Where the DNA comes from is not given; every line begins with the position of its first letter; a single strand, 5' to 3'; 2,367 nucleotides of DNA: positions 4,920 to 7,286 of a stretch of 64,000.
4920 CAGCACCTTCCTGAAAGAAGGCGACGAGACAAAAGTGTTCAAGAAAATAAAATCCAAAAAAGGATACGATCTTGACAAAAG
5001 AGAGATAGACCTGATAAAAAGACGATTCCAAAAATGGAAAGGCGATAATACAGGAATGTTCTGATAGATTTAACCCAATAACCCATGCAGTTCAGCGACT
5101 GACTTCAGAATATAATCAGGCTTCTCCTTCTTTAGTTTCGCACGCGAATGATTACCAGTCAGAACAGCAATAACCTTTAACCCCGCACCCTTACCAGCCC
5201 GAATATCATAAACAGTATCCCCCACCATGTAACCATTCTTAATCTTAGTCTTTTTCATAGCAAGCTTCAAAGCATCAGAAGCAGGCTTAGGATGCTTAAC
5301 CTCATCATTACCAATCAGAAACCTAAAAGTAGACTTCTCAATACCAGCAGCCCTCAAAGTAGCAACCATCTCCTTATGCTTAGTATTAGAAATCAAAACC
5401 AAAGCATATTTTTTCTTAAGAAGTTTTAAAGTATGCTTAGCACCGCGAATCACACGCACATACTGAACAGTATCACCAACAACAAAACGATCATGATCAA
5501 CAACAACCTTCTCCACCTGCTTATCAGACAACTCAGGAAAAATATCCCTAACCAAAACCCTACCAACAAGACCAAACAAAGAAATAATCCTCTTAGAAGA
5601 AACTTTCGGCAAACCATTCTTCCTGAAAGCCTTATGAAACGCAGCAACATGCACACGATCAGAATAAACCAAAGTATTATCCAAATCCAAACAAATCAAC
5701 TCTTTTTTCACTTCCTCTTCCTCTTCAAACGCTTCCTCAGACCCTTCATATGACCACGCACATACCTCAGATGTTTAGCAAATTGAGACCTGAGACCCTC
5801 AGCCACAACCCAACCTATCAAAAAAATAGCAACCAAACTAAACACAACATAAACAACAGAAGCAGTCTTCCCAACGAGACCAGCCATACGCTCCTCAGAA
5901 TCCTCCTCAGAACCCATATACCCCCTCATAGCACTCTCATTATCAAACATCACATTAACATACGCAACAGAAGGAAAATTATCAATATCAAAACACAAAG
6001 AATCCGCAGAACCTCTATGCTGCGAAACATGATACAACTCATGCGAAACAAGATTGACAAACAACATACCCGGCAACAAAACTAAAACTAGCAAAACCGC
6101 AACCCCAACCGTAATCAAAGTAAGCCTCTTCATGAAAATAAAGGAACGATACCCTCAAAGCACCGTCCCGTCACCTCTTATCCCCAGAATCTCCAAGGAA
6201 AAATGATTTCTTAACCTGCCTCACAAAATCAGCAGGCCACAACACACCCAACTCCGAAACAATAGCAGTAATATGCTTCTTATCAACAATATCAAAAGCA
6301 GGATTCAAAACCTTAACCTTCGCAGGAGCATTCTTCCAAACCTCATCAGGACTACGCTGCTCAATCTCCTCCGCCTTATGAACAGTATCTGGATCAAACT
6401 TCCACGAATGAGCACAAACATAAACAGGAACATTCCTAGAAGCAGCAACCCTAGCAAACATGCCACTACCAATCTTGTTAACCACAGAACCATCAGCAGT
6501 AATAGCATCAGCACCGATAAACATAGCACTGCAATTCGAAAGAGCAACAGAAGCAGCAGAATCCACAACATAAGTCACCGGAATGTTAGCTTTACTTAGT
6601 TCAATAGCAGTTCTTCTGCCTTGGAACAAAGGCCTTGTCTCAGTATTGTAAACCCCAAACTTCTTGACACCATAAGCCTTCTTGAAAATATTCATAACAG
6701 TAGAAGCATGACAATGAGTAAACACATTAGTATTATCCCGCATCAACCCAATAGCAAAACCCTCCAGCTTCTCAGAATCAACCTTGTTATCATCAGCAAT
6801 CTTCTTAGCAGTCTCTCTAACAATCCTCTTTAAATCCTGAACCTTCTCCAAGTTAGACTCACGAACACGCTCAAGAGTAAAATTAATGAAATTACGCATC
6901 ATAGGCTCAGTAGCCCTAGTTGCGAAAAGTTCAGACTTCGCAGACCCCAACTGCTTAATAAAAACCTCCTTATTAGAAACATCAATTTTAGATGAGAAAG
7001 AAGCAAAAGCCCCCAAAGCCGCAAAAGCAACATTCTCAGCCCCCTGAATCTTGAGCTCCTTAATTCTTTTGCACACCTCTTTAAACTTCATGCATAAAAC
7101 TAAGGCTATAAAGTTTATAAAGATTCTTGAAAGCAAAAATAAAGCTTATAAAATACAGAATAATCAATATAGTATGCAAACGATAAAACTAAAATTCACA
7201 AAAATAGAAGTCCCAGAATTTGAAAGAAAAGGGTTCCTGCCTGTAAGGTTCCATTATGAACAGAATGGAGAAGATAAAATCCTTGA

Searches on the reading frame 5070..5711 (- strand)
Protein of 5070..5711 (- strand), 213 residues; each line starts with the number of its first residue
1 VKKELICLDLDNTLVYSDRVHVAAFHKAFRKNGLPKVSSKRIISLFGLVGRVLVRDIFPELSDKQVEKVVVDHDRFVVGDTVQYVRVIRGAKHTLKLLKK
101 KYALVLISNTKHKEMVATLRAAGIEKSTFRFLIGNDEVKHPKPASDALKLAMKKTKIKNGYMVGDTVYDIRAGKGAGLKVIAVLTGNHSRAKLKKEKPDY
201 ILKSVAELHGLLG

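Call 42: search_protein_families(library=pfam, proteins=[window:5070-5711:-])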
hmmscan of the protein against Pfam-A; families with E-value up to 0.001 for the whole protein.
window:5070-5711:- (213 aa): 3 families
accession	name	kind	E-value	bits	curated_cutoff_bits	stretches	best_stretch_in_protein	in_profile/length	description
PF13419.12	HAD_2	-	2e-27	96.9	23.8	1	8-183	3-178/178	Haloacid dehalogenase-like hydrolase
PF00702.32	Hydrolase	-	6.9e-19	69.4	26.4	1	5-177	3-191/191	haloacid dehalogenase-like hydrolase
PF13242.12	Hydrolase_like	-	6e-15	55.4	22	1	142-208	4-75/75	HAD-hyrolase-like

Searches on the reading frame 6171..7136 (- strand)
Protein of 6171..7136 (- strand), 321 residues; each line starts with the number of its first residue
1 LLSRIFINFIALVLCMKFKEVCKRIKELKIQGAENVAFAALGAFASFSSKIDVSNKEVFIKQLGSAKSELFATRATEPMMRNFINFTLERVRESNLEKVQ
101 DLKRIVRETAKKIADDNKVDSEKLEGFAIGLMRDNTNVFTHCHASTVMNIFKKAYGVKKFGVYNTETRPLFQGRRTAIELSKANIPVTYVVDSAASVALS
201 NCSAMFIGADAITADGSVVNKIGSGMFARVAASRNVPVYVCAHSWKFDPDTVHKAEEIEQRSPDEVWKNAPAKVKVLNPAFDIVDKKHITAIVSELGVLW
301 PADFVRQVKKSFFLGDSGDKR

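Call 10: search_protein_families(library=pfam, proteins=[window:6171-7136:-])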
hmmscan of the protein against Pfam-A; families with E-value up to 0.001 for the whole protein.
window:6171-7136:- (321 aa): 1 family
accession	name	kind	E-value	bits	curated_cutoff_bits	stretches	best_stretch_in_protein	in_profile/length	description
PF01008.23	IF-2B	-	2.9e-64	217.4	22.4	1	29-300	1-279/280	Initiation factor 2 subunit family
